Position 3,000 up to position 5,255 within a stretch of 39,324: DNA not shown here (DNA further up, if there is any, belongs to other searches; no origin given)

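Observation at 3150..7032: Translationally coupled split sensor pair: a DHp-only GAF/PAS protein followed by a complete GAF/PAS histidine kinase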

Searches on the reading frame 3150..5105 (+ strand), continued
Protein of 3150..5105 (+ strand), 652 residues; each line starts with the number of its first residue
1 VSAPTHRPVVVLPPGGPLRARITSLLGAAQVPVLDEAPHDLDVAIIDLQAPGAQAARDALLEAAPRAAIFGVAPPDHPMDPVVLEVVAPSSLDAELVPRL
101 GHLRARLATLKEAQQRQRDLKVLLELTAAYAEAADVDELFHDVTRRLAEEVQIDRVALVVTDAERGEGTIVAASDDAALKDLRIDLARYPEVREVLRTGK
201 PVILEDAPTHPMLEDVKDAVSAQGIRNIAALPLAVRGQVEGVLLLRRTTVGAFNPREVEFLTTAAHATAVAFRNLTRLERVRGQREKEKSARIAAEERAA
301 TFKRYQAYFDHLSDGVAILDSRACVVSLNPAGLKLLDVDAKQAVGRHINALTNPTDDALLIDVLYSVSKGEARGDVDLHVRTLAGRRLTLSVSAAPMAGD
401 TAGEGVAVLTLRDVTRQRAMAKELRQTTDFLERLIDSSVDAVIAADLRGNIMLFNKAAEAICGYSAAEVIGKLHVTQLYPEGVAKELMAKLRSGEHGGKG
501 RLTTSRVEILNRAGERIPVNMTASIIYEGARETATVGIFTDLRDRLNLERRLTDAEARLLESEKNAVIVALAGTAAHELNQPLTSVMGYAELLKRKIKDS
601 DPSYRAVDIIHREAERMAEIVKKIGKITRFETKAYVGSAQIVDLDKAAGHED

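Call 31: list_cluster_members(proteins=[P0126, P0133, P0134, P0139, P0140, P0144, P0178, P0196, P0217, P0243])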
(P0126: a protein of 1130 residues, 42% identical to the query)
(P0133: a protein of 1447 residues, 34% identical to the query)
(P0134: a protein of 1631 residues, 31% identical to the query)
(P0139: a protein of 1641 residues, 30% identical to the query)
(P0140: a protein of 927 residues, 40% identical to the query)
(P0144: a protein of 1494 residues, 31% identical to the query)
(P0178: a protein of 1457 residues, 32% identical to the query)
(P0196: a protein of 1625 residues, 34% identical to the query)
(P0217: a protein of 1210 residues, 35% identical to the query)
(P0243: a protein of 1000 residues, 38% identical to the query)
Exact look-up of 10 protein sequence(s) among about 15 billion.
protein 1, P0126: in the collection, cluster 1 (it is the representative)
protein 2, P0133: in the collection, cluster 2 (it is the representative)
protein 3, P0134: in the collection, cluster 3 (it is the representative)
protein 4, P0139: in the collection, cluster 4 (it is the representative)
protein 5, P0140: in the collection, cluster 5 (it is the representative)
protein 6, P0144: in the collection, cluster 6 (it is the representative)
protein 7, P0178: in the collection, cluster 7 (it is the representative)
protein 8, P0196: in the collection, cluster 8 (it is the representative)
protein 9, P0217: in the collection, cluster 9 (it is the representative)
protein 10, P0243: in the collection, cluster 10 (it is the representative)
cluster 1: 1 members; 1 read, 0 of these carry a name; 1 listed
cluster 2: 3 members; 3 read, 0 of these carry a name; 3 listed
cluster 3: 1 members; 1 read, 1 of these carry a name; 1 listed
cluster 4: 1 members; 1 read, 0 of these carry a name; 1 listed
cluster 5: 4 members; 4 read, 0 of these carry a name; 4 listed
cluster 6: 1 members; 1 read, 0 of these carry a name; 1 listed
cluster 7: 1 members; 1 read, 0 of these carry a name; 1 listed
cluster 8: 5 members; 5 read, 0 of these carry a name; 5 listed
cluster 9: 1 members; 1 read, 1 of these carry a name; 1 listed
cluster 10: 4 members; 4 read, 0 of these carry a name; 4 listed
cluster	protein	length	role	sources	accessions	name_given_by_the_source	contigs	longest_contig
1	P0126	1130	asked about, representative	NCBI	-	-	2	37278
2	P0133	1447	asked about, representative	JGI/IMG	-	-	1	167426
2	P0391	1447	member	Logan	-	-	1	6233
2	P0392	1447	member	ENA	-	-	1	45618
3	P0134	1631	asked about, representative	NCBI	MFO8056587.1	MAG: PAS domain S-box protein [bacterium]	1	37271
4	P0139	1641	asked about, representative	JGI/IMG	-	-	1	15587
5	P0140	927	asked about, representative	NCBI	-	-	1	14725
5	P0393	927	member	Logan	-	-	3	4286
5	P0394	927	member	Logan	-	-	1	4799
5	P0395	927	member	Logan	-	-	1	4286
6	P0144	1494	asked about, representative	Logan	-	-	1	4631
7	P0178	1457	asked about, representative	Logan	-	-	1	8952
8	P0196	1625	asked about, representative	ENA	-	-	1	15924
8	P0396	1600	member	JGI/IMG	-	-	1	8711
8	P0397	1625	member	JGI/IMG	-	-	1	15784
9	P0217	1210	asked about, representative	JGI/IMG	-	PAS domain S-box-containing protein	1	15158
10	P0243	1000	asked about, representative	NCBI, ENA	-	-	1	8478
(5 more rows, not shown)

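Call 34: search_protein_families(library=pfam, proteins=[L058:1760-2068:+, L058:2487-4343:+, L059:1833-2135:+, L059:1949-3769:+, L059:3775-5826:+, L060:5753-6472:+, L060:6627-7088:+, L067:2940-4667:+, L049:2281-3084:+, L049:2847-4763:+], max_evalue=0.001)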
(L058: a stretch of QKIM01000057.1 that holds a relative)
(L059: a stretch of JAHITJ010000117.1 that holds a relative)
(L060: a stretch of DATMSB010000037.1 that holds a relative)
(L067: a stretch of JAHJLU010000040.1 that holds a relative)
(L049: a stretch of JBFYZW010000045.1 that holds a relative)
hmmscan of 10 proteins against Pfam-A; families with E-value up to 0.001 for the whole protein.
L058:1760-2068:+ (103 aa): 0 families

L058:2487-4343:+ (619 aa): 2 families
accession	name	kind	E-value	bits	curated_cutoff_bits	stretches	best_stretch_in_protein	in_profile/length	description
PF00485.24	PRK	-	8.9e-23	81.6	22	1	356-554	3-189/196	Phosphoribulokinase / Uridine kinase family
PF20720.3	nSTAND3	-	4.9e-05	23.5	27.2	1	351-387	16-52/155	Novel STAND NTPase 3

L059:1833-2135:+ (101 aa): 0 families

L059:1949-3769:+ (607 aa): 5 families
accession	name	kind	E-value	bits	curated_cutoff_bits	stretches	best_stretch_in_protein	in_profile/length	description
PF22505.1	RNase_J_b_CASP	-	1.3e-29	103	27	1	287-408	2-125/126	Ribonuclease J, beta-CASP domain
PF00753.33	Lactamase_B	-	5.5e-12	46.5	22.7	1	79-233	2-154/196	Metallo-beta-lactamase superfamily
PF12706.13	Lactamase_B_2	-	1.5e-10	41.4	27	1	95-232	3-146/200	Beta-lactamase superfamily domain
PF07521.17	RMMBL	-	3.9e-07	30.4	21.6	1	416-460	4-47/63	Zn-dependent metallo-hydrolase RNA specificity domain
PF17770.6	RNase_J_C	-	6.5e-05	24.3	23.8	1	515-604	2-98/102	Ribonuclease J C-terminal domain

L059:3775-5826:+ (684 aa): 1 family
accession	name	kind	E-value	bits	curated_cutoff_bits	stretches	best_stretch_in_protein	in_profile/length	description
PF00485.24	PRK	-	1.7e-20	74.1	22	1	467-666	2-189/196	Phosphoribulokinase / Uridine kinase family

L060:5753-6472:+ (240 aa): 1 family
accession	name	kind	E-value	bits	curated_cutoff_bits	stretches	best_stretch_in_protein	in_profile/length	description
PF01618.21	MotA_ExbB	-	1.2e-23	83.7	22.9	1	92-212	3-125/127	MotA/TolQ/ExbB proton channel family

L060:6627-7088:+ (154 aa): 1 family
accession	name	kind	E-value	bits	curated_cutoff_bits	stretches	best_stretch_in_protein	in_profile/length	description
PF02472.21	ExbD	-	5.7e-21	75.3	25.4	1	19-150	7-124/128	Biopolymer transport protein ExbD/TolR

L067:2940-4667:+ (576 aa): 2 families
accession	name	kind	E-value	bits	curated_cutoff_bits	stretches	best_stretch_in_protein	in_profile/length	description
PF00485.24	PRK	-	1.9e-21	77.3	22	1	313-511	3-189/196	Phosphoribulokinase / Uridine kinase family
PF20720.3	nSTAND3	-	0.00062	19.9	27.2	0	310-342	18-50/155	Novel STAND NTPase 3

L049:2281-3084:+ (268 aa): 2 families
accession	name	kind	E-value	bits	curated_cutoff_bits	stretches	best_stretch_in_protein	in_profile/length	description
PF17131.11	LolA_like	-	6.6e-60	202.4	30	1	85-265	3-182/184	Outer membrane lipoprotein-sorting protein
PF07044.18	DUF1329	-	1e-13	51.8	23.1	2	80-146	136-207/368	Protein of unknown function (DUF1329)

L049:2847-4763:+ (639 aa): 1 family
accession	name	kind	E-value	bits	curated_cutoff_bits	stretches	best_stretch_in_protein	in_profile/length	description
PF06980.17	DUF1302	-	8.4e-06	25.5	23.2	1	245-319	143-221/541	Protein of unknown function (DUF1302)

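Call 41: search_protein_families(library=pfam, proteins=[P0135, P0141, P0154, P0140, P0126, P0133, P0139, P0217], max_evalue=0.0001)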
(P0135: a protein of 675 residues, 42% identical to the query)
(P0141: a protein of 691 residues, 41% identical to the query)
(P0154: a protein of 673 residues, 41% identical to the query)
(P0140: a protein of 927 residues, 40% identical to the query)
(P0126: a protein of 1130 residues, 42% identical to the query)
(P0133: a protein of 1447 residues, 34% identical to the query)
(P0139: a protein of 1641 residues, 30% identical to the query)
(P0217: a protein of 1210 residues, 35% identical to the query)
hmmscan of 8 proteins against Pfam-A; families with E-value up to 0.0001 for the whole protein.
P0135 (675 aa): 10 families
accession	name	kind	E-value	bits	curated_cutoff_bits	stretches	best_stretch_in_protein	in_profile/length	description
PF00989.32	PAS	-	1.7e-25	89.7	22.6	2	447-558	2-112/113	PAS fold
PF00072.30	Response_reg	-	6.9e-24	84.6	30.2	1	7-119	1-110/111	Response regulator receiver domain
PF08448.16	PAS_4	-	1.2e-19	71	23.1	2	453-564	2-110/110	PAS fold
PF13426.13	PAS_9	-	2.1e-18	66.9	27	2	457-561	2-103/103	PAS domain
PF13188.13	PAS_8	-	8e-16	57.7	21.8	1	323-376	1-55/65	PAS domain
PF01590.32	GAF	-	1.5e-14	55.1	22.4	1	154-292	1-133/133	GAF domain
PF13185.12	GAF_2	-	1.7e-13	51.4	28.6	1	153-292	2-135/136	GAF domain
PF00512.31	HisKA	-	4.5e-12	46.3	26.9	1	587-641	4-57/66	His Kinase A (phospho-acceptor) domain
PF13492.12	GAF_3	-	5e-10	40.3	27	1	155-294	2-129/129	GAF domain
PF08447.18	PAS_3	-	2.4e-06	28.2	25.6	0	471-555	4-88/89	PAS fold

P0141 (691 aa): 11 families
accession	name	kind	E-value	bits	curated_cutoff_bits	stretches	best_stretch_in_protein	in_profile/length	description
PF00989.32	PAS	-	9.7e-26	90.4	22.6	2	323-430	2-113/113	PAS fold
PF00072.30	Response_reg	-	3.3e-25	88.9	30.2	1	8-120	1-111/111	Response regulator receiver domain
PF13426.13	PAS_9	-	2e-22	79.9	27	2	333-432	2-103/103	PAS domain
PF08448.16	PAS_4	-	3e-22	79.4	23.1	2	328-434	1-109/110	PAS fold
PF13188.13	PAS_8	-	1.7e-15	56.7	21.8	2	322-379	1-55/65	PAS domain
PF01590.32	GAF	-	8.3e-15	55.9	22.4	1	156-291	3-133/133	GAF domain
PF13185.12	GAF_2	-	2.8e-12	47.5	28.6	1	154-291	3-135/136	GAF domain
PF00512.31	HisKA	-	4e-10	40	26.9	1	581-635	4-57/66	His Kinase A (phospho-acceptor) domain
PF13492.12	GAF_3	-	8.8e-08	33.1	27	1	158-293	5-129/129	GAF domain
PF15714.11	SpoVT_C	-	1.2e-05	25.8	27.5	0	208-287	46-123/128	Stage V sporulation protein T C-terminal, transcription factor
PF12860.13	PAS_7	-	4.3e-05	24.1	27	0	329-437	2-114/115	PAS fold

P0154 (673 aa): 9 families
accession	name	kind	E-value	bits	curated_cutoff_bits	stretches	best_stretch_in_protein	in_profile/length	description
PF00072.30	Response_reg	-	4.1e-27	95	30.2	1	10-122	1-111/111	Response regulator receiver domain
PF00989.32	PAS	-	3.4e-24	85.5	22.6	2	450-556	3-109/113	PAS fold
PF08448.16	PAS_4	-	9e-20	71.4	23.1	2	331-437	1-109/110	PAS fold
PF13426.13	PAS_9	-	1.6e-16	60.9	27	2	336-435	2-103/103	PAS domain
PF13188.13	PAS_8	-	1.6e-14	53.6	21.8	2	450-500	3-54/65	PAS domain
PF01590.32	GAF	-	1.6e-11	45.3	22.4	1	158-294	3-133/133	GAF domain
PF13185.12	GAF_2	-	2.7e-11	44.2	28.6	1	155-294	2-135/136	GAF domain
PF00512.31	HisKA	-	5.6e-08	33.1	26.9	1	589-642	5-57/66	His Kinase A (phospho-acceptor) domain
PF13492.12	GAF_3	-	4.5e-05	24.3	27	1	166-296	11-129/129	GAF domain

P0140 (927 aa): 11 families
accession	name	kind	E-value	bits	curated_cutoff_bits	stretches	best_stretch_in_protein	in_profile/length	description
PF02518.31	HATPase_c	-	9.7e-25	87.6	26.4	1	815-920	5-109/111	Histidine kinase-, DNA gyrase B-, and HSP90-like ATPase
PF00989.32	PAS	-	1e-24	87.2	22.6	2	443-556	1-113/113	PAS fold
PF00512.31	HisKA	-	3e-22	78.9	26.9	2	582-638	2-57/66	His Kinase A (phospho-acceptor) domain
PF13426.13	PAS_9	-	2.1e-19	70.1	27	2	454-558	2-103/103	PAS domain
PF08448.16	PAS_4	-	3.4e-16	59.9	23.1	2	326-433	1-110/110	PAS fold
PF01590.32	GAF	-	1.2e-15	58.6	22.4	1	153-289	1-133/133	GAF domain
PF00072.30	Response_reg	-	5.9e-15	55.9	30.2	1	7-118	1-110/111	Response regulator receiver domain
PF13188.13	PAS_8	-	8.2e-15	54.5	21.8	1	320-369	1-51/65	PAS domain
PF13185.12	GAF_2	-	1.5e-12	48.3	28.6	1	152-289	2-135/136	GAF domain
PF13492.12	GAF_3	-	7.4e-12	46.2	27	1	154-291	2-129/129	GAF domain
PF24820.1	Diguanyl_cycl_sensor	-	2.7e-05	24.5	28.1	0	328-385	4-61/109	Diguanylate cyclase-like sensor domain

P0126 (1130 aa): 13 families
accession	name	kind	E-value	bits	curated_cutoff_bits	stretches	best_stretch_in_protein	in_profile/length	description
PF13426.13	PAS_9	-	1.2e-30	106.3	27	3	791-888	6-102/103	PAS domain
PF00989.32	PAS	-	1.8e-29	102.5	22.6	3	416-518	1-99/113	PAS fold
PF02518.31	HATPase_c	-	8.7e-27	94.2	26.4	1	1016-1121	2-108/111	Histidine kinase-, DNA gyrase B-, and HSP90-like ATPase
PF08448.16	PAS_4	-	1.8e-25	89.7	23.1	3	782-891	1-109/110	PAS fold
PF00512.31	HisKA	-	3.2e-23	82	26.9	2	559-616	4-57/66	His Kinase A (phospho-acceptor) domain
PF13188.13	PAS_8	-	3.7e-18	65.2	21.8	2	295-341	1-47/65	PAS domain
PF01590.32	GAF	-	1.1e-17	65.2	22.4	1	134-271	1-133/133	GAF domain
PF24820.1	Diguanyl_cycl_sensor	-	6.7e-15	55.4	28.1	0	301-358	2-59/109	Diguanylate cyclase-like sensor domain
PF13185.12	GAF_2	-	7.6e-15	55.8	28.6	1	133-271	2-135/136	GAF domain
PF13492.12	GAF_3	-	1.8e-09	38.5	27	1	137-273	4-129/129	GAF domain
PF12860.13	PAS_7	-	3e-08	34.2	27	0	303-408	3-114/115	PAS fold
PF14501.12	HATPase_c_5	-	3.5e-06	27.3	22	1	1023-1110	12-92/102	GHKL domain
PF08447.18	PAS_3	-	6.5e-06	26.8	25.6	0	799-881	2-86/89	PAS fold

P0133 (1447 aa): 13 families
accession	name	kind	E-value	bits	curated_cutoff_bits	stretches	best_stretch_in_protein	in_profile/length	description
PF00989.32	PAS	-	2.3e-58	195.5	22.6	4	807-905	12-112/113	PAS fold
PF13426.13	PAS_9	-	1.6e-51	173.3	27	4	1107-1210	4-102/103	PAS domain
PF08448.16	PAS_4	-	5.1e-48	162.3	23.1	3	807-909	6-108/110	PAS fold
PF13188.13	PAS_8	-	2.7e-31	106.8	21.8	1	317-364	2-49/65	PAS domain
PF02518.31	HATPase_c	-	1.1e-29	103.5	26.4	1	1337-1446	2-110/111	Histidine kinase-, DNA gyrase B-, and HSP90-like ATPase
PF00512.31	HisKA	-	3e-26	91.7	26.9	2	1228-1294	2-66/66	His Kinase A (phospho-acceptor) domain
PF13185.12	GAF_2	-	7.1e-26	91.5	28.6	2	150-285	6-135/136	GAF domain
PF01590.32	GAF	-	6.2e-25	88.7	22.4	2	150-285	4-133/133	GAF domain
PF13492.12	GAF_3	-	1.5e-17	64.7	27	2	151-287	5-129/129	GAF domain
PF08447.18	PAS_3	-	2e-14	54.1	25.6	0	461-547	2-88/89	PAS fold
PF12860.13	PAS_7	-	1.9e-09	38.1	27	0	1101-1214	2-112/115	PAS fold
PF24820.1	Diguanyl_cycl_sensor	-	5.1e-08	33.3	28.1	0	1101-1151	3-53/109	Diguanylate cyclase-like sensor domain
PF13596.12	PAS_10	-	2.9e-05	25.1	22.1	0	1098-1210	3-106/106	PAS domain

P0139 (1641 aa): 13 families
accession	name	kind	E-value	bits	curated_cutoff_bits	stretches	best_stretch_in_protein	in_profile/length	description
PF00989.32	PAS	-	1.2e-72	241.6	22.6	5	934-1044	4-113/113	PAS fold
PF13426.13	PAS_9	-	1.7e-66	221.4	27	6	950-1046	10-103/103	PAS domain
PF08448.16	PAS_4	-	2.6e-55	185.8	23.1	3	937-1049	1-110/110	PAS fold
PF13188.13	PAS_8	-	2e-36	123.1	21.8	1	197-259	1-62/65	PAS domain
PF08447.18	PAS_3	-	4.2e-30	104.3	25.6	2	220-297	2-81/89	PAS fold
PF13185.12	GAF_2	-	1.3e-27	97.1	28.6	3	1132-1213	57-136/136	GAF domain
PF00512.31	HisKA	-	1.6e-27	95.8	26.9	2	1407-1474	2-65/66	His Kinase A (phospho-acceptor) domain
PF02518.31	HATPase_c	-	2.4e-26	92.8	26.4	1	1519-1626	3-109/111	Histidine kinase-, DNA gyrase B-, and HSP90-like ATPase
PF01590.32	GAF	-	6.6e-26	91.9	22.4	3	32-166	4-133/133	GAF domain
PF13492.12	GAF_3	-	3.6e-25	89.3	27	2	1253-1384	4-129/129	GAF domain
PF12860.13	PAS_7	-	3.9e-12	46.8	27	0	812-923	2-114/115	PAS fold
PF13596.12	PAS_10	-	1.9e-07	32.1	22.1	0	808-917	2-106/106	PAS domain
PF24820.1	Diguanyl_cycl_sensor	-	4.4e-05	23.8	28.1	0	325-363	1-39/109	Diguanylate cyclase-like sensor domain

P0217 (1210 aa): 13 families
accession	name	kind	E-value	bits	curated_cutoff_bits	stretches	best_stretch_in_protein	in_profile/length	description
PF13426.13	PAS_9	-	3.2e-29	101.7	27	2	325-423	2-103/103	PAS domain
PF02518.31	HATPase_c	-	8.6e-29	100.7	26.4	1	1097-1207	1-110/111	Histidine kinase-, DNA gyrase B-, and HSP90-like ATPase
PF00512.31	HisKA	-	9e-26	90.2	26.9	2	988-1054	2-65/66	His Kinase A (phospho-acceptor) domain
PF00989.32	PAS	-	2.5e-24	85.9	22.6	2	437-549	2-112/113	PAS fold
PF08448.16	PAS_4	-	3.8e-19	69.4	23.1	2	320-425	1-109/110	PAS fold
PF13188.13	PAS_8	-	6.5e-19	67.5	21.8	1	314-361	1-49/65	PAS domain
PF01590.32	GAF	-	1.2e-18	68.3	22.4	2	148-283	4-133/133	GAF domain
PF13185.12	GAF_2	-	1.2e-16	61.6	28.6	2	149-283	7-135/136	GAF domain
PF08447.18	PAS_3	-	7.6e-10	39.4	25.6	0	459-546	2-88/89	PAS fold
PF13492.12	GAF_3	-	1.4e-08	35.6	27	0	919-965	79-125/129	GAF domain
PF14501.12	HATPase_c_5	-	5.4e-08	33.1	22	1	1102-1192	6-90/102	GHKL domain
PF24820.1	Diguanyl_cycl_sensor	-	1.7e-05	25.1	28.1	0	441-480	1-40/109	Diguanylate cyclase-like sensor domain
PF15714.11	SpoVT_C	-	9.3e-05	22.9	27.5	0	199-278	46-122/128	Stage V sporulation protein T C-terminal, transcription factor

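Call 50: list_cluster_members(proteins=[P0122, P0123, P0125, P0127, P0129, P0130, P0131, P0135, P0136, P0137])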
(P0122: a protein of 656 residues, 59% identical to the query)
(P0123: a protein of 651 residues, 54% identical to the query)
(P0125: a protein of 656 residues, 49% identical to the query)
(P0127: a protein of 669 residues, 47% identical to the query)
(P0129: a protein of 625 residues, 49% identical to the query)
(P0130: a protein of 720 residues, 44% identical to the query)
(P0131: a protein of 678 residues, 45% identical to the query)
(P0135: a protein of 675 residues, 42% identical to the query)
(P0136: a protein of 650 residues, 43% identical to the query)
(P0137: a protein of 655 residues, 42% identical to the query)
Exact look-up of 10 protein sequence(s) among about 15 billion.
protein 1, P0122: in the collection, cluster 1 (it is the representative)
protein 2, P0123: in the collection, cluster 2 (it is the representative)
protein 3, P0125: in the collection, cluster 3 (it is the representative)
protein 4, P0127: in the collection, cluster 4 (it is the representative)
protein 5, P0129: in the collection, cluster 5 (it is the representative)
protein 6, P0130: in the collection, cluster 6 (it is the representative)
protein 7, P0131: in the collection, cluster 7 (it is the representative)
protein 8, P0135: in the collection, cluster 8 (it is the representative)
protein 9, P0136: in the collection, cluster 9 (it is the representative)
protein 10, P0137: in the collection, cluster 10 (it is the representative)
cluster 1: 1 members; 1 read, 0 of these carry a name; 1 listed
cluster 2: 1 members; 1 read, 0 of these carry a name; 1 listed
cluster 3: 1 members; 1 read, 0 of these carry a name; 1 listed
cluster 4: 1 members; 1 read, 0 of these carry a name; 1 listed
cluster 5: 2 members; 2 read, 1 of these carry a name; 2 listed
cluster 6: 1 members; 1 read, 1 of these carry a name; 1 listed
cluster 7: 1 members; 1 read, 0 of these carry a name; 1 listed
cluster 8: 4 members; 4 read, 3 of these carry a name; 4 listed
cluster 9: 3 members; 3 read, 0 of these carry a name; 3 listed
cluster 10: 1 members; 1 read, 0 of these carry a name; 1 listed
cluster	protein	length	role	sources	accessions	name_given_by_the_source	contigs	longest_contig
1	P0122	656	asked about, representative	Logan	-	-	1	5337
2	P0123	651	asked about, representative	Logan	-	-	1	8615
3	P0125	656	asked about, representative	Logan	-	-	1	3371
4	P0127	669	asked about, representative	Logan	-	-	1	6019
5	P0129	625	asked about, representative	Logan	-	-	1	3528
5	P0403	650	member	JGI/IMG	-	PAS domain S-box-containing protein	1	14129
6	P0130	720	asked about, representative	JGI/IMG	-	PAS domain S-box-containing protein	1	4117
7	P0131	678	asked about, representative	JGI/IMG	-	-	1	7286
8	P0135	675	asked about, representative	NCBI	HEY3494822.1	MAG TPA: PAS domain S-box protein [Polyangiaceae bacterium]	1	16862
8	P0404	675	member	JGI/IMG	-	PAS domain S-box-containing protein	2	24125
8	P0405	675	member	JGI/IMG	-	PAS domain S-box-containing protein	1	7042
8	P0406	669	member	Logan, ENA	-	-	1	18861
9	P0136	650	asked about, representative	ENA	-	-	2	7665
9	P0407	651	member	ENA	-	-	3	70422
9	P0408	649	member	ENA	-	-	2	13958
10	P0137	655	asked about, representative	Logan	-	-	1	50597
